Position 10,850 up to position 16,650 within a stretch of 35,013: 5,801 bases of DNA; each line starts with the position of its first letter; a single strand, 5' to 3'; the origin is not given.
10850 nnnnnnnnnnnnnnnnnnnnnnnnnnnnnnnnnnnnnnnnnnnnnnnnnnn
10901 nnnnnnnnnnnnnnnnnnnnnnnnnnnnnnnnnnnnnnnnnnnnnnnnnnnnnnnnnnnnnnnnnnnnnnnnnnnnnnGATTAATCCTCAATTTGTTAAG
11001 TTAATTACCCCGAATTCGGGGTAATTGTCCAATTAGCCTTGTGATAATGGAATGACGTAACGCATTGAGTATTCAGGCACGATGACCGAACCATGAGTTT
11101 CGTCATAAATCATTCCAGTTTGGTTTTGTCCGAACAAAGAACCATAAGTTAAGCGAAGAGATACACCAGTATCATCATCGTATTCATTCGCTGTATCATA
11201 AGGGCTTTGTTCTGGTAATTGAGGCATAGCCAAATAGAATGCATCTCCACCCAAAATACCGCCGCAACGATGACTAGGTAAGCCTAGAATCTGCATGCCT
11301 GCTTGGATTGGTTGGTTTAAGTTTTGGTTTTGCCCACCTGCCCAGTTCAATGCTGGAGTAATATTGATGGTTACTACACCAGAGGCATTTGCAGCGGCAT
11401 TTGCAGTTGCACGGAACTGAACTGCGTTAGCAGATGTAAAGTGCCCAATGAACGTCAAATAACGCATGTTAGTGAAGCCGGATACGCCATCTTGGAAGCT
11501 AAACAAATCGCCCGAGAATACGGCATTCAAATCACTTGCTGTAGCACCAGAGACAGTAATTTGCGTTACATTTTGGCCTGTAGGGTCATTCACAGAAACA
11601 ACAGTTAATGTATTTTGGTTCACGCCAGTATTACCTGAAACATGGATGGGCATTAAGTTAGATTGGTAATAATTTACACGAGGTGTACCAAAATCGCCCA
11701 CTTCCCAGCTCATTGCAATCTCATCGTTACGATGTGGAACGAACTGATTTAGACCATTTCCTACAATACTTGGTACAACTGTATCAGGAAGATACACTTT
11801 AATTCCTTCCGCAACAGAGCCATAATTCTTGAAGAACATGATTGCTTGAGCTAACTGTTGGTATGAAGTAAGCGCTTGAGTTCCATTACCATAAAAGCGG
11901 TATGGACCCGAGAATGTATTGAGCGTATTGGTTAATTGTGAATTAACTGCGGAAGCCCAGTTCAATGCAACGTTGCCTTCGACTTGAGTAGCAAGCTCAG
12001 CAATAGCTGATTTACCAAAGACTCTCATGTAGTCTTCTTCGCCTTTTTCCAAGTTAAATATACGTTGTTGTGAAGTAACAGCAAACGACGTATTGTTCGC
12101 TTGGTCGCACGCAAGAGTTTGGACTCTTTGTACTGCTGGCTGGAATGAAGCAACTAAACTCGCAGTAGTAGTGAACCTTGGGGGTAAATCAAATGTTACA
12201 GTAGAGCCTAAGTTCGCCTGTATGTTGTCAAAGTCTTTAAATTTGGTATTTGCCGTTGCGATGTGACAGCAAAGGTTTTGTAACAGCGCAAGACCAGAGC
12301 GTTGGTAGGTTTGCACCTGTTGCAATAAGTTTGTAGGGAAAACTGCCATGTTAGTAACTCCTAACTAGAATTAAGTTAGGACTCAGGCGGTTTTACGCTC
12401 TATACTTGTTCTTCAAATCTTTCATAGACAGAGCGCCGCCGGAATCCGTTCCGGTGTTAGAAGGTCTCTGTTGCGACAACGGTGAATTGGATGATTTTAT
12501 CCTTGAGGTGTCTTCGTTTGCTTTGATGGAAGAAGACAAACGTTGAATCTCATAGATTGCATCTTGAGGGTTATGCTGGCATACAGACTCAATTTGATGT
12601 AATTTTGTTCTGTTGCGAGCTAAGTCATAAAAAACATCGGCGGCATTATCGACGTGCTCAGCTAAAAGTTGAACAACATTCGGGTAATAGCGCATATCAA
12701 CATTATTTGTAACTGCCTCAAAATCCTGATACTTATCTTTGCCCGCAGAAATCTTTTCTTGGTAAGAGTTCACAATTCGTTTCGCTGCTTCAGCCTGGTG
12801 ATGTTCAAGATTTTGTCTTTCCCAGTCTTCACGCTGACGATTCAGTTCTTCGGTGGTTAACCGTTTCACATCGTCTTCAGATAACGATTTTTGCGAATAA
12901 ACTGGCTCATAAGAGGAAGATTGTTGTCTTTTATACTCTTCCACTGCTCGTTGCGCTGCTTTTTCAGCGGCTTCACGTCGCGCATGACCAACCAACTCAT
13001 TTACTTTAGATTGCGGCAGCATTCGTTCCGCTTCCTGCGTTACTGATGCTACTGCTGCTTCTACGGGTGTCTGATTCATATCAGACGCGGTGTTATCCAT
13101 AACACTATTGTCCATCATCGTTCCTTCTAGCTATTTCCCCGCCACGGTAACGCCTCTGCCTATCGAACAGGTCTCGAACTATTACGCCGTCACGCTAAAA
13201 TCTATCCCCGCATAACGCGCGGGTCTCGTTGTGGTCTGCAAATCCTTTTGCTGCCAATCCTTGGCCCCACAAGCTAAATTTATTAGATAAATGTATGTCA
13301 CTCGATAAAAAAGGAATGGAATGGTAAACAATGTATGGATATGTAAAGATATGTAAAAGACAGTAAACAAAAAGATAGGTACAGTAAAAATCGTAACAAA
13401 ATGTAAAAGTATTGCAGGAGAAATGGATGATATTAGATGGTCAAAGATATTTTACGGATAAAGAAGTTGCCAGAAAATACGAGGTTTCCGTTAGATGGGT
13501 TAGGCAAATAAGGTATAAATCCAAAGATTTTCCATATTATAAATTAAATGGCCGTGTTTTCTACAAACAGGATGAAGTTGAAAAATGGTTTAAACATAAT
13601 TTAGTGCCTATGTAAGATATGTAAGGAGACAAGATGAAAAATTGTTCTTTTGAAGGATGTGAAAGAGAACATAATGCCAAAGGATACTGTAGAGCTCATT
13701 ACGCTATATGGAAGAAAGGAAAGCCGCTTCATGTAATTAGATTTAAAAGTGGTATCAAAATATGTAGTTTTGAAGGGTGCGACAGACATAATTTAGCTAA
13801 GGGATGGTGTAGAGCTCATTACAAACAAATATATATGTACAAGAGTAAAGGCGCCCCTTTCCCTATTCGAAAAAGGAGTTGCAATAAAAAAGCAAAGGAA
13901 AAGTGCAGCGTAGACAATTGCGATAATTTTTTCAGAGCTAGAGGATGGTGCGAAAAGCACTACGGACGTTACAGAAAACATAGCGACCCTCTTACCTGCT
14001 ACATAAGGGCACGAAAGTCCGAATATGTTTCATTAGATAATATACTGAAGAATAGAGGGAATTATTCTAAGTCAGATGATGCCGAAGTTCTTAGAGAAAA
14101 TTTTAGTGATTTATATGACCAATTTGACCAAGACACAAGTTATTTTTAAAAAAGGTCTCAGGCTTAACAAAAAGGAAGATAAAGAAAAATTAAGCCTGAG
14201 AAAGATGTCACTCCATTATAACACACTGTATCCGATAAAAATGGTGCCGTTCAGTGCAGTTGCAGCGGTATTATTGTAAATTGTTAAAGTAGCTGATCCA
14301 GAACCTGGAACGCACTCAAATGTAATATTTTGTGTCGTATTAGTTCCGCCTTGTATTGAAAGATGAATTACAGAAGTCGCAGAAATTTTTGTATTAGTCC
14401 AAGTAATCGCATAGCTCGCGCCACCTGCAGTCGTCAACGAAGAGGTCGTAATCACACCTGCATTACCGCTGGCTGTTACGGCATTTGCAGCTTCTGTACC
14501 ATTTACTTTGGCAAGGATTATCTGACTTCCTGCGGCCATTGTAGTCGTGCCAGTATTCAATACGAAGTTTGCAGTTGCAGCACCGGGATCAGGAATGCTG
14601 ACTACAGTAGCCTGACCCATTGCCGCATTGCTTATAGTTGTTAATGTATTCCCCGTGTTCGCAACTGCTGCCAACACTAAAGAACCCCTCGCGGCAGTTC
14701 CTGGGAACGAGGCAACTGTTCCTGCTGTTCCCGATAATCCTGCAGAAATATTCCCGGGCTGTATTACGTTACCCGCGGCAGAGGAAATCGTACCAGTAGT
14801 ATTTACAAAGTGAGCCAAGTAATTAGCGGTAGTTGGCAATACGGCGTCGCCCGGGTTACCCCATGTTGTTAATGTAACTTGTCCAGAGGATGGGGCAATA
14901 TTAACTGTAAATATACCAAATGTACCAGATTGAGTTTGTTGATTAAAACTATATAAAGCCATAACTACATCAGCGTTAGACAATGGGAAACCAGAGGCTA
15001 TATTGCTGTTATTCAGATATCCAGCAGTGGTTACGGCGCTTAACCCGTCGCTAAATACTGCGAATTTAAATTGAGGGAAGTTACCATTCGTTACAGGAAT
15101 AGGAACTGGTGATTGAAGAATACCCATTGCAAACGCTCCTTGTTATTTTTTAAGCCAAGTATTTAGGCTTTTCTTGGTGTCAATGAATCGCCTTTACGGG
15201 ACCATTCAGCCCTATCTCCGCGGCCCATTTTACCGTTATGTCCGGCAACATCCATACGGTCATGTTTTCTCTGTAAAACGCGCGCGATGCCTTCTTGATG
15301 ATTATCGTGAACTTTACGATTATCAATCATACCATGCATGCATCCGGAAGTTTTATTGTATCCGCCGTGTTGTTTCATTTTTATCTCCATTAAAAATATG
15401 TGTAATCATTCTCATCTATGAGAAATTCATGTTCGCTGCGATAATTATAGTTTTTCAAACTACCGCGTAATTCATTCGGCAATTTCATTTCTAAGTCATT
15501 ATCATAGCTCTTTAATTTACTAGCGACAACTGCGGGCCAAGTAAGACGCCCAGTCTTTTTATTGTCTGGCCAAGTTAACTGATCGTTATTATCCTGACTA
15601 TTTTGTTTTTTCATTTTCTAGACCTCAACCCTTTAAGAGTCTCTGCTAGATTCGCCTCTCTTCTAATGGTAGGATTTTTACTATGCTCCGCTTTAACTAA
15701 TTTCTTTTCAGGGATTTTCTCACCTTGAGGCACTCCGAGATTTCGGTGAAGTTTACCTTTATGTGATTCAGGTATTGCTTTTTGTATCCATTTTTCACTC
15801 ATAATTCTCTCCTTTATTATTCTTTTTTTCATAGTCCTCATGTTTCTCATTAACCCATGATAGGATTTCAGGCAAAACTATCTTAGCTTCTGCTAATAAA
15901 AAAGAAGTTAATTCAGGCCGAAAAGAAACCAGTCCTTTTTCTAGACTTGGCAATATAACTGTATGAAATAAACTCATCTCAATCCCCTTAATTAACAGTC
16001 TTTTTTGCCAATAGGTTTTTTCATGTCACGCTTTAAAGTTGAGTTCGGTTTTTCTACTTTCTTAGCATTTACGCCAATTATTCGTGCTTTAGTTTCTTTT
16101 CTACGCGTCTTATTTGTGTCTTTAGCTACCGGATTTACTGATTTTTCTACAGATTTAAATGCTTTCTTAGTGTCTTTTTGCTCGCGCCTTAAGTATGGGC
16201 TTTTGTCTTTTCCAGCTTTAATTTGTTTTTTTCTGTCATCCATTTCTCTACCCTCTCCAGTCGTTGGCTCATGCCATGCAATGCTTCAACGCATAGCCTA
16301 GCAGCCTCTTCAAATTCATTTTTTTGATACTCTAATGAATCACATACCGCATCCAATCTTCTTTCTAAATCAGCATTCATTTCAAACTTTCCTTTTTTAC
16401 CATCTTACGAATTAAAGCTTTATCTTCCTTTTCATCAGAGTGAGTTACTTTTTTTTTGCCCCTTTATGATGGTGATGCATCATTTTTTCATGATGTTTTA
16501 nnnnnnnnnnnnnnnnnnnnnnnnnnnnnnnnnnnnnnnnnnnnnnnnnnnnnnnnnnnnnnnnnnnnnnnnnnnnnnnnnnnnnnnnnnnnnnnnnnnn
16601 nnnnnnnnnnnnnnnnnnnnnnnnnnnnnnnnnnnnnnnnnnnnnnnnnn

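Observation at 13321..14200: Antisense two-gene cassette (Xis-like HTH plus triple CCCH zinc-finger protein) in the structural operon, preceded by helically phased ATGTAAA repeats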

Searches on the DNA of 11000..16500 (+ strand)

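Call 6: search_dna_similar(query=window:11000-16500:+, collection=phages, mode=near, max_rows=30)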
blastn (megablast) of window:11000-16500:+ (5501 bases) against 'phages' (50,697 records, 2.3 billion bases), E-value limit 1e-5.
No match.

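Call 7: search_dna_similar(query=window:13280-14215:+, collection=phages, mode=distant, max_rows=30)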
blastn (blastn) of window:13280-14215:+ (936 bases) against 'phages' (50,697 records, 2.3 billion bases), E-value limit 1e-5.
No match.

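Call 31: search_rna_families(source=window, start=12900, end=14400, threshold=evalue, max_evalue=5)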
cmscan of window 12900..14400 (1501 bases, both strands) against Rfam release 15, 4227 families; matches with E-value up to 5: 0.
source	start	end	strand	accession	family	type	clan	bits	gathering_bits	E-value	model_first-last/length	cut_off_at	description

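Call 92: build_rna_model(alignment_id=A5, structure=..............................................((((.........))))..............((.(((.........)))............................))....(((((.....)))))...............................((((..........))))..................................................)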
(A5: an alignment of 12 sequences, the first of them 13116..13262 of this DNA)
Model R1 built from alignment A5 (12 sequences, 243 columns); structure: as given.
model positions 144; base pairs 18; branch points 3; effective number of sequences 1.98; information 0.59 bits per position. Calibrated on 0.2 Mb of random sequence (short: E-values are rough).
structure used (alignment columns):
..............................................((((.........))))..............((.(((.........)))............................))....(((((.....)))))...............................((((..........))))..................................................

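Call 93: search_with_rna_model(model_id=R1, sources=[window, L001, L003, L004, L005, L009, L010, L011, L012, L013, L014, L015, L016, L017, L018, L019, L020, L021, L022, L023, L024, L027, L074, L075, L076, L078, L028, L029, L030, L034, L036, L037, L043, L048, L061], max_evalue=1)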
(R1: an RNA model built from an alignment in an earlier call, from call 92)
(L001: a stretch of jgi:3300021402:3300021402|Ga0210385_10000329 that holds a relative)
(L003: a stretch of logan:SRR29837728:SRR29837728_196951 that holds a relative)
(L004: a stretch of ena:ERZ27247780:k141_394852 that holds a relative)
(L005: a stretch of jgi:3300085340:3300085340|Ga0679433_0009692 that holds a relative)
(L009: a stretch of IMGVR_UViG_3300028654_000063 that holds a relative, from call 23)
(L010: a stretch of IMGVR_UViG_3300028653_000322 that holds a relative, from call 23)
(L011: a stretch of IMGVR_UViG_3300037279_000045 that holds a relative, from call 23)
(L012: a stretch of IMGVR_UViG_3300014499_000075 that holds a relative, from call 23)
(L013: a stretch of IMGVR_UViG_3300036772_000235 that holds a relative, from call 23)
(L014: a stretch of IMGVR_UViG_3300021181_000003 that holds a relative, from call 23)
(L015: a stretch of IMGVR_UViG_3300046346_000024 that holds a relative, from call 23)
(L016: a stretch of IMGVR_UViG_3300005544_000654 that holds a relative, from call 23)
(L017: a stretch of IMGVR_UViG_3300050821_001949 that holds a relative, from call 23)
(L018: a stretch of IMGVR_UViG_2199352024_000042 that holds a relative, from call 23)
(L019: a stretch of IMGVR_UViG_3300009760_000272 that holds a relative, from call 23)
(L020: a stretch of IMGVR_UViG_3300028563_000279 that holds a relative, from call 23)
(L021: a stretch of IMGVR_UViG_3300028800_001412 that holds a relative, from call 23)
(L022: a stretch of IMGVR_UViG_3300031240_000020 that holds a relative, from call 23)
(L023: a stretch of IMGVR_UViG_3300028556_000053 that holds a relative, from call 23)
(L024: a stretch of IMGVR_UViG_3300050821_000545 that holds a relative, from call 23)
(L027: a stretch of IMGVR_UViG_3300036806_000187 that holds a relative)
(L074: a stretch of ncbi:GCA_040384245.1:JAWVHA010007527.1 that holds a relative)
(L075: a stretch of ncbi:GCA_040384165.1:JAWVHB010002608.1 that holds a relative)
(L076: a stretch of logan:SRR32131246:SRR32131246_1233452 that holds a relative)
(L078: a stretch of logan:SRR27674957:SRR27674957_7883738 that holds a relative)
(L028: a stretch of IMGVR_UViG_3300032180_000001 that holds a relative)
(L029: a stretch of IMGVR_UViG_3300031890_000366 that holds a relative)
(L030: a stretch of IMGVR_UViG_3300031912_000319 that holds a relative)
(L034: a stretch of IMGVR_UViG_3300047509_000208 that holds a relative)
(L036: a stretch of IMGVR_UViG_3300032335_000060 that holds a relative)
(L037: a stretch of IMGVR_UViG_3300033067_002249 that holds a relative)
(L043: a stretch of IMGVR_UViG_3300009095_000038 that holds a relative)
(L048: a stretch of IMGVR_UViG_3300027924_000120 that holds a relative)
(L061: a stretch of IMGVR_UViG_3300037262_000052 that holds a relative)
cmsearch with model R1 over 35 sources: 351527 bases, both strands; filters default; matches with E-value up to 1: 21.
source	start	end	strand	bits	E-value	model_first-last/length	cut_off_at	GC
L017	1349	1494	+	153.8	2.3e-43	1-144/144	no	0.47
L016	610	754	+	152.6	5.1e-43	1-144/144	no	0.47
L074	1929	2075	-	151.3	1.3e-42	1-144/144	no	0.5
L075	5719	5865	-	151.3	1.3e-42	1-144/144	no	0.5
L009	5862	6005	+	150.5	2.2e-42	1-144/144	no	0.51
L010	847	990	+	150.5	2.2e-42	1-144/144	no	0.51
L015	5860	6004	+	149.7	3.8e-42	1-144/144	no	0.48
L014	5862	6005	+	149.7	3.8e-42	1-144/144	no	0.46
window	13114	13259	-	149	6.3e-42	1-144/144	no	0.52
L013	5859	6005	+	147.6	1.6e-41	1-144/144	no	0.53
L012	5857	6005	+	146.3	3.8e-41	1-144/144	no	0.5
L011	5857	6005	+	145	9.4e-41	1-144/144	no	0.5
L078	1075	1222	-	129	5.5e-36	1-144/144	no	0.51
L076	2190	2335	-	125.9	4.8e-35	1-144/144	no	0.48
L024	5848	6003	+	112.6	4.4e-31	1-144/144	no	0.45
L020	1654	1822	+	101.9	6.4e-28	1-144/144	no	0.45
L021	882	1050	+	101.9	6.4e-28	1-144/144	no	0.45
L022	5766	5934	+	101.6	8e-28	1-144/144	no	0.46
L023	5766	5934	+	101.6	8e-28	1-144/144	no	0.46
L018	1046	1196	+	84.3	1.2e-22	1-144/144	no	0.51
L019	5752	5890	+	72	5.2e-19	1-144/144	no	0.52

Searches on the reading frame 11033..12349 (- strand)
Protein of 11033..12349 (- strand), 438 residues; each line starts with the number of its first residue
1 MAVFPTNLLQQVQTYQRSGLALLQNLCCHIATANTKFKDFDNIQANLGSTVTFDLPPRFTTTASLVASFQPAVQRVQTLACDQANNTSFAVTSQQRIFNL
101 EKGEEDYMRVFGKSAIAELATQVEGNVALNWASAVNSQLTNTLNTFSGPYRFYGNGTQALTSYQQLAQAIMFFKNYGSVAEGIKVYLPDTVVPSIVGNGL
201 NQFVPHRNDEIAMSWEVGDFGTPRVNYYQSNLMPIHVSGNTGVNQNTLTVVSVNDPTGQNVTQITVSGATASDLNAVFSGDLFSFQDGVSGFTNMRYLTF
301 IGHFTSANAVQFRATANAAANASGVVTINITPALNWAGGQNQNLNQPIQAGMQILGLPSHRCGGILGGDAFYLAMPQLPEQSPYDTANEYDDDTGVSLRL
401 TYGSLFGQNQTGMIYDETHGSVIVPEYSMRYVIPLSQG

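Call 12: search_protein_families(library=phrogs, proteins=[window:11033-12349:-], max_evalue=0.001)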
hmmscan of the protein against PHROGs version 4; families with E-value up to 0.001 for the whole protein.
window:11033-12349:- (438 aa): 1 family
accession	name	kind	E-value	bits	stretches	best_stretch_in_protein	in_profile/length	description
phrog_1302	-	tail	0.00052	20.6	0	172-335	63-154/201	distal tail protein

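Call 40: search_dna_similar(query=window:11033-12349:-, collection=phages, mode=protein, max_rows=15)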
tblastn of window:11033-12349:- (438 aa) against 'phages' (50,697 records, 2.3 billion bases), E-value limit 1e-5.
No match.

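Call 100: find_related_loci(query=window:11033-12349:-, collection=genome_contigs, flank=10000)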
Query window:11033-12349:- (438 aa) in genome_contigs; peptide patterns used: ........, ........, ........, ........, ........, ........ (x = any residue, [..] = any of these).
41 stretches matched a pattern; 6 encode a relative of the query (tblastn E <= 1e-3); 6 distinct loci.
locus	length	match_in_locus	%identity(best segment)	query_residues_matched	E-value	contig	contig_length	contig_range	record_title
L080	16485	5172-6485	89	1-438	0e+0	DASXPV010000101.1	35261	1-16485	MAG TPA_asm: Rhabdochlamydiaceae bacterium isolate SMAG_U5417 k141_3843622, whole genome shotgun sequence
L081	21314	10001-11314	89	1-438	0e+0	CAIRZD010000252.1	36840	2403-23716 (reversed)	MAG: uncultured Bacteroidetes bacterium isolate AM_bin-2607 genome assembly, contig: bin-2607:252/508, whole genome shot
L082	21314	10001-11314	79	1-438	0e+0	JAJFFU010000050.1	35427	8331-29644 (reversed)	MAG: Parvularculaceae bacterium isolate OFTM115 OFTM115_49, whole genome shotgun sequence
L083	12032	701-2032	69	1-437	0e+0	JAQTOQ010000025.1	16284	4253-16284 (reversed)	MAG: Sulfuricurvum sp. isolate STA_91 NODE_6836_length_16284_cov_3.191620_Sandtown_A, whole genome shotgun sequence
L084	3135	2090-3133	78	1-345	0e+0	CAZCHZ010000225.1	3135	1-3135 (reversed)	MAG TPA_asm: uncultured Legionellaceae bacterium isolate SRP200132_co2_152 genome assembly, contig: NODE_49775_length_31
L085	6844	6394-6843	81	1-150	2e-76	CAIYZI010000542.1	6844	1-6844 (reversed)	MAG: uncultured beta proteobacterium isolate B4coas_bin-0731 genome assembly, contig: bin-0731:542/760, whole genome sho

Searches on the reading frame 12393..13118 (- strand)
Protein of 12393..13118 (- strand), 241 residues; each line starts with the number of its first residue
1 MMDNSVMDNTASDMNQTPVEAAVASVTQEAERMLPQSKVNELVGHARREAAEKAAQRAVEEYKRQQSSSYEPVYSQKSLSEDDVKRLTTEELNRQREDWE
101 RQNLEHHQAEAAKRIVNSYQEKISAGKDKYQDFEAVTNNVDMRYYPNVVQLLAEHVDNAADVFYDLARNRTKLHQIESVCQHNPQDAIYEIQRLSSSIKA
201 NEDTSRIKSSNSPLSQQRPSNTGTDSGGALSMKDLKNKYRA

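Call 12: search_protein_families(library=phrogs, proteins=[window:12393-13118:-], max_evalue=0.001)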
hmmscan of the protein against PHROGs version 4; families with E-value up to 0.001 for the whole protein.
window:12393-13118:- (241 aa): 2 families
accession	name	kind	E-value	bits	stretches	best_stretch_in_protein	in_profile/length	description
phrog_8865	-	head and packaging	3.4e-07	31.2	1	28-221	67-268/297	head scaffolding protein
phrog_648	-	head and packaging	1.9e-05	25.4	1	95-214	135-246/286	head scaffolding protein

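Call 23: find_related_loci(query=window:12393-13118:-, collection=viral_contigs, flank=6000)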
Query window:12393-13118:- (241 aa) in viral_contigs; peptide patterns used: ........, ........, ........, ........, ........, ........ (x = any residue, [..] = any of these).
29 stretches matched a pattern; 16 encode a relative of the query (tblastn E <= 1e-3); 16 distinct loci.
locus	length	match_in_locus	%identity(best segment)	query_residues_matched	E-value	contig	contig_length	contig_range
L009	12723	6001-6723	94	1-241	2e-139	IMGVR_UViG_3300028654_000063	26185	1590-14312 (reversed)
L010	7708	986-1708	94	1-241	2e-139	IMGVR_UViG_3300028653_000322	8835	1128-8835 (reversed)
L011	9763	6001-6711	77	1-241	5e-122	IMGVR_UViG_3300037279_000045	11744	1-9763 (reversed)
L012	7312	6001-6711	76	1-241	3e-121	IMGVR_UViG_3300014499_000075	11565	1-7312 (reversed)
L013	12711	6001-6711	76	1-241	4e-120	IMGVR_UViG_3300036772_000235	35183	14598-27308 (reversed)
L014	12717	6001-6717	65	1-241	2e-101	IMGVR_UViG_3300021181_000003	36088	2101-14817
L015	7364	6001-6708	62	1-241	2e-97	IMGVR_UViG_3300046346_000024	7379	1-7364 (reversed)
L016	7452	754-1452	61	2-241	1e-94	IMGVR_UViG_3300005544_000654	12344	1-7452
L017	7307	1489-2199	61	1-241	5e-91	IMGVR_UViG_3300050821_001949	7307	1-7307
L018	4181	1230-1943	45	9-241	8e-60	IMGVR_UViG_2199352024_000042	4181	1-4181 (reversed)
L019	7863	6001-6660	39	31-241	7e-46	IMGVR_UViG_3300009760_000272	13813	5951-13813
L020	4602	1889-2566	38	18-241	5e-45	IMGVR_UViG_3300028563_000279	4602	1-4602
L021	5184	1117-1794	38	18-241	5e-45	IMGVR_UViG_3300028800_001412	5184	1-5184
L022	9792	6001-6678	38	18-241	2e-44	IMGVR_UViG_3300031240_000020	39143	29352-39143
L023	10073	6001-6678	38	18-241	2e-44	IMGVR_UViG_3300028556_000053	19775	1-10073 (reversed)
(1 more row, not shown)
